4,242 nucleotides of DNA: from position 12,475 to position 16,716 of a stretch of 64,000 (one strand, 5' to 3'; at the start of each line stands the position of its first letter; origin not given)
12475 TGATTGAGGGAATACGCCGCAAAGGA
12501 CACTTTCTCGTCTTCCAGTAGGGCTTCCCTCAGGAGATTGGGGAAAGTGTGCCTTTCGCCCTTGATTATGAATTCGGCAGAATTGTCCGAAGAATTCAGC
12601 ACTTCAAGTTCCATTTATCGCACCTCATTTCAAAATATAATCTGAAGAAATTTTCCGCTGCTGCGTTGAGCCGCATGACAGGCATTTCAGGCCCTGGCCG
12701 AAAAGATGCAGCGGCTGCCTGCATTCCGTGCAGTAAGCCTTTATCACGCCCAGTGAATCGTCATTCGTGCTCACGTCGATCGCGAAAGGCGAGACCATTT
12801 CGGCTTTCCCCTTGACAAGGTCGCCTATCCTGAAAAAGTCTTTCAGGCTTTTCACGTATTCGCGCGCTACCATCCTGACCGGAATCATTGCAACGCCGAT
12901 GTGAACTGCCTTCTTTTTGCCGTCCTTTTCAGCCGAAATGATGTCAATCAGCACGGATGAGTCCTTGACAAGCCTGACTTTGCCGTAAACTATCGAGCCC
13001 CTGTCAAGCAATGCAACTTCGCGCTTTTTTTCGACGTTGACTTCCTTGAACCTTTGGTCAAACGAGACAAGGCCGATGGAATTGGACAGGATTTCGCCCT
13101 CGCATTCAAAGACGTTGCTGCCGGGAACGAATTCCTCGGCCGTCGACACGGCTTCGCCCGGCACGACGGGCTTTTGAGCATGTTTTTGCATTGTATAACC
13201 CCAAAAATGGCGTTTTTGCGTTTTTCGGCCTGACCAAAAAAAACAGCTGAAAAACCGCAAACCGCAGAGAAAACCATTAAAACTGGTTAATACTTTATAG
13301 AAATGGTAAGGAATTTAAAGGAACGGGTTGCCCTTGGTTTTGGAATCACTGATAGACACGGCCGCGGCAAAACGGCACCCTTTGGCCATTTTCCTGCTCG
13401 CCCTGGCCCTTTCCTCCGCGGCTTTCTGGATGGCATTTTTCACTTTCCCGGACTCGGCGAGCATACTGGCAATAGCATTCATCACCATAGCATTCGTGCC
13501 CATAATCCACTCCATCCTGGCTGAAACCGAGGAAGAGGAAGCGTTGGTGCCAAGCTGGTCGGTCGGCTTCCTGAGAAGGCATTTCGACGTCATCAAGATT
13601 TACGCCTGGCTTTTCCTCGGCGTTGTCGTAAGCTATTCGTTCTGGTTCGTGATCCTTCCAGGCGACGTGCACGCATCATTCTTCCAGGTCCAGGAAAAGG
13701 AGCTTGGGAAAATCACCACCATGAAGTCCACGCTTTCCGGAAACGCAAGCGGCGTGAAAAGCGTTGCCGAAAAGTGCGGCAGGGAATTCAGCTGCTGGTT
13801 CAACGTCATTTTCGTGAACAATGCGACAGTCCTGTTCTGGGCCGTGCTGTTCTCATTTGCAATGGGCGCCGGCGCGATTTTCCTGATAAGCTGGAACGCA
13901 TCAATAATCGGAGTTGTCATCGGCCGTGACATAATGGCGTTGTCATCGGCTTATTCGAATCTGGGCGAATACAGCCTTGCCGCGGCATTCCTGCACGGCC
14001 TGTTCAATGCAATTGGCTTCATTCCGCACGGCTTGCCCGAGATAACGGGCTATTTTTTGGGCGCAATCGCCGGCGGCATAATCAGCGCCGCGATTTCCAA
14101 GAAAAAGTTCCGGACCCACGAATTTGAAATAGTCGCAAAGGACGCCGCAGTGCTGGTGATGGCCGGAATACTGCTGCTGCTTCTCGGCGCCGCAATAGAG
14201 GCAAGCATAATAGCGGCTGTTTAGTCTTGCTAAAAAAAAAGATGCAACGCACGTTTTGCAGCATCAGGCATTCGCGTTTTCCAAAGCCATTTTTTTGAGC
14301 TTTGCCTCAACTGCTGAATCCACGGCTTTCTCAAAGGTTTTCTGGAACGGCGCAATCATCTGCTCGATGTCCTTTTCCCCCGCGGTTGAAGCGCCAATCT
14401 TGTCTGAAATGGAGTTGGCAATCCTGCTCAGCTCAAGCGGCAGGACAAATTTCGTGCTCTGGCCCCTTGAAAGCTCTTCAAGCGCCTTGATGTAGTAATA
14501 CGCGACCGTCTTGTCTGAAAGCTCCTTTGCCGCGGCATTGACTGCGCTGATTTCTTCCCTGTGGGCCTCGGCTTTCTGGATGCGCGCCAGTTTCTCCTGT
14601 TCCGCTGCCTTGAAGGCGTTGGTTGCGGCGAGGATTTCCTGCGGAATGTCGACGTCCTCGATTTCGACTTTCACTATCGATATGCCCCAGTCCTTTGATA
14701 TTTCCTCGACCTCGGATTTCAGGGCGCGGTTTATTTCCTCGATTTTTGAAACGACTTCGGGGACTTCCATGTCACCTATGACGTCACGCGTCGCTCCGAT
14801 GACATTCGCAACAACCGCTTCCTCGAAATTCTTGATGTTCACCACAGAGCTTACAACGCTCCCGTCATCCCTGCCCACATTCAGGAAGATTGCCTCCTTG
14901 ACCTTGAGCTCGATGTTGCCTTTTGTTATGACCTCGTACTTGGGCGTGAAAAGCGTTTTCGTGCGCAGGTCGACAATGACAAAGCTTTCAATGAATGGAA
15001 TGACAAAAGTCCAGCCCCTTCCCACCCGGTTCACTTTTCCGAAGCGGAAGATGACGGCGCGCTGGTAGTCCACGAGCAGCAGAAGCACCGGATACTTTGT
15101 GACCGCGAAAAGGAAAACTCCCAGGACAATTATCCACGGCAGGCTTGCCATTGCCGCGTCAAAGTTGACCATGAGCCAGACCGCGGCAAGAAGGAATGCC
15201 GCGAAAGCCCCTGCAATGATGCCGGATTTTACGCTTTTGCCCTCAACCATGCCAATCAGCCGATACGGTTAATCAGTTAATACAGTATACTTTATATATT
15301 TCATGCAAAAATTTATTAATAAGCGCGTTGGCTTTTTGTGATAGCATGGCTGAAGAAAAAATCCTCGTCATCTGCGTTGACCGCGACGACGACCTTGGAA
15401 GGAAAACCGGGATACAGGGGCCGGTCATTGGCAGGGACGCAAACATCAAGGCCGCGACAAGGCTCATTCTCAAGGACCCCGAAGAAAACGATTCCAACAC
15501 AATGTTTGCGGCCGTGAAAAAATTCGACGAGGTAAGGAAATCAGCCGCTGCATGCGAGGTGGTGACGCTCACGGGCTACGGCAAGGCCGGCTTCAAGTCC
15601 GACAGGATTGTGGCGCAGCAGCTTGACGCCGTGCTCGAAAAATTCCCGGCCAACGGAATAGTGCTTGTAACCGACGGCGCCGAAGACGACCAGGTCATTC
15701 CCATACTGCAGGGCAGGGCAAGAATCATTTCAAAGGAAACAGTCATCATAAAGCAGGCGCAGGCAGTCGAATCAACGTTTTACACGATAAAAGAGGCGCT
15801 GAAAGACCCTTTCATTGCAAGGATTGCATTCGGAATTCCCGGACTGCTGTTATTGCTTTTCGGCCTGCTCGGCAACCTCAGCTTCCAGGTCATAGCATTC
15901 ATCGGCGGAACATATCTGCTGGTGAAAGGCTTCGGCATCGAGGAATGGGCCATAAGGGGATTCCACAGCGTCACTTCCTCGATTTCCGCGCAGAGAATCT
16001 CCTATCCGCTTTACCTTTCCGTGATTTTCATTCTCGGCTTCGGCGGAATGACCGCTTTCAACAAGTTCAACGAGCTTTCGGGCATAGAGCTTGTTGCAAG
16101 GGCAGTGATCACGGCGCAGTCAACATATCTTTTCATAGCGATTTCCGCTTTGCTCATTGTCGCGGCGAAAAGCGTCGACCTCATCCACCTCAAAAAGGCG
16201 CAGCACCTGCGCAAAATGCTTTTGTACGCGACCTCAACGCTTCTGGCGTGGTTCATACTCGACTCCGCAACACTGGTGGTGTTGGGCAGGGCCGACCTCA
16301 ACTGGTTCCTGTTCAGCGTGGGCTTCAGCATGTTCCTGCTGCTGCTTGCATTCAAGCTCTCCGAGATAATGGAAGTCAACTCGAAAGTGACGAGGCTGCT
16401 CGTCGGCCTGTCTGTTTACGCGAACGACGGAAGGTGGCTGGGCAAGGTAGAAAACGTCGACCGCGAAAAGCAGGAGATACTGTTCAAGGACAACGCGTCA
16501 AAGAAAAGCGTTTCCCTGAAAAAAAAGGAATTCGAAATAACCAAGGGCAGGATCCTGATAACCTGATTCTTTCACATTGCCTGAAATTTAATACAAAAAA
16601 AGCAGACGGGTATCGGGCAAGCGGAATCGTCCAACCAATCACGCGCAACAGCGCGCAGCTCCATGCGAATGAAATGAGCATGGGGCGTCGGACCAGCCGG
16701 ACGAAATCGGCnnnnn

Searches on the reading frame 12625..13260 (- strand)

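Call 86: search_protein_families(library=pfam, proteins=[window:12625-13260:-], max_evalue=0.001)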
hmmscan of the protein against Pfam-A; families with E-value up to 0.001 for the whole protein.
window:12625-13260:- (211 aa): 1 family
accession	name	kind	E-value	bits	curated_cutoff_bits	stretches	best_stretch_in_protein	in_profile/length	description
PF14382.12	ECR1_N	-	1.2e-06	28.7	27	1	32-67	2-37/38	Exosome complex exonuclease RRP4 N-terminal region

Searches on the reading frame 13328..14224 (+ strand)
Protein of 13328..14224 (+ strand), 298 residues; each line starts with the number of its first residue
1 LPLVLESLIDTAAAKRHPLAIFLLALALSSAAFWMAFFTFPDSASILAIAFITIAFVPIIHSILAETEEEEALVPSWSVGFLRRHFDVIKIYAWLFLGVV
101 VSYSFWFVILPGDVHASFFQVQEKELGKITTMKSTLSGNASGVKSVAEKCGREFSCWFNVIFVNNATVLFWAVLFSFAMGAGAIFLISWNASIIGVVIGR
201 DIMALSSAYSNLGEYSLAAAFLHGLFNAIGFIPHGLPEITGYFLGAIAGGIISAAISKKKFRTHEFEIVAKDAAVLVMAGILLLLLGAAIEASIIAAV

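Call 86: search_protein_families(library=pfam, proteins=[window:13328-14224:+], max_evalue=0.001)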
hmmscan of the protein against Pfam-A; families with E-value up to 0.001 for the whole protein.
window:13328-14224:+ (298 aa): 1 family
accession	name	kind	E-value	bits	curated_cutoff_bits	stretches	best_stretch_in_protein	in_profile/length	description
PF01944.22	SpoIIM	-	7.3e-10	39.5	26.9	1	152-293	38-160/163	Stage II sporulation protein M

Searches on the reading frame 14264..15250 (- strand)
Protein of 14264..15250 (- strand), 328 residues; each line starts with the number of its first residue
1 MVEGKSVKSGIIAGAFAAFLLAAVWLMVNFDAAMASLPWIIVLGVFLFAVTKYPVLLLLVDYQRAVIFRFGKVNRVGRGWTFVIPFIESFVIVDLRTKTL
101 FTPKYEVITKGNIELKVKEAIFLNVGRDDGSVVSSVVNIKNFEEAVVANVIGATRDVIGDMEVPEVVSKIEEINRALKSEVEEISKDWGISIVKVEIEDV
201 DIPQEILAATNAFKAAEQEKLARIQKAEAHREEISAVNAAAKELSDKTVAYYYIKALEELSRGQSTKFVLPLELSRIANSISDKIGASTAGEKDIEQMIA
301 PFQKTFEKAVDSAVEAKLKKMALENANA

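Call 17: search_protein_families(library=pfam, proteins=[window:14264-15250:-], max_evalue=0.00001)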
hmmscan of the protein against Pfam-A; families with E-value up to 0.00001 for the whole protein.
window:14264-15250:- (328 aa): 1 family
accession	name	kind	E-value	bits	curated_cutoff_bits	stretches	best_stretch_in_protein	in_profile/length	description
PF01145.31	Band_7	-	6.6e-30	104.9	23.6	1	63-230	7-175/176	SPFH domain / Band 7 family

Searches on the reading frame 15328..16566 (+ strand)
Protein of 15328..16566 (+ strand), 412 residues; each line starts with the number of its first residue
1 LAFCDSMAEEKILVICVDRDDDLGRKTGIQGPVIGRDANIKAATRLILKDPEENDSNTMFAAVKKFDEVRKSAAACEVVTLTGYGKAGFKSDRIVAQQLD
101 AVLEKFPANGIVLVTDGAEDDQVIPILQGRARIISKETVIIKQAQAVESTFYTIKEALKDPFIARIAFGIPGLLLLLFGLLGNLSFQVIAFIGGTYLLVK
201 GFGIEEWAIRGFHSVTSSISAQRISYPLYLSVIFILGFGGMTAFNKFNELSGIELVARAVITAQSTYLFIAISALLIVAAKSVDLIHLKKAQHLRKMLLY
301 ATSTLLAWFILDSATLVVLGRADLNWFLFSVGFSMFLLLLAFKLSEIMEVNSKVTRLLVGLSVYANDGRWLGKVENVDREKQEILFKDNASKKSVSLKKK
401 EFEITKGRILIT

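Call 17: search_protein_families(library=pfam, proteins=[window:15328-16566:+], max_evalue=0.00001)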
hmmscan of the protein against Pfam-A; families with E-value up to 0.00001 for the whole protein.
window:15328-16566:+ (412 aa): 1 family
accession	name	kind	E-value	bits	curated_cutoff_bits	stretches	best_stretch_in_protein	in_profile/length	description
PF04123.18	DUF373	-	1.5e-83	281.4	28.3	1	11-328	1-320/335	Domain of unknown function (DUF373)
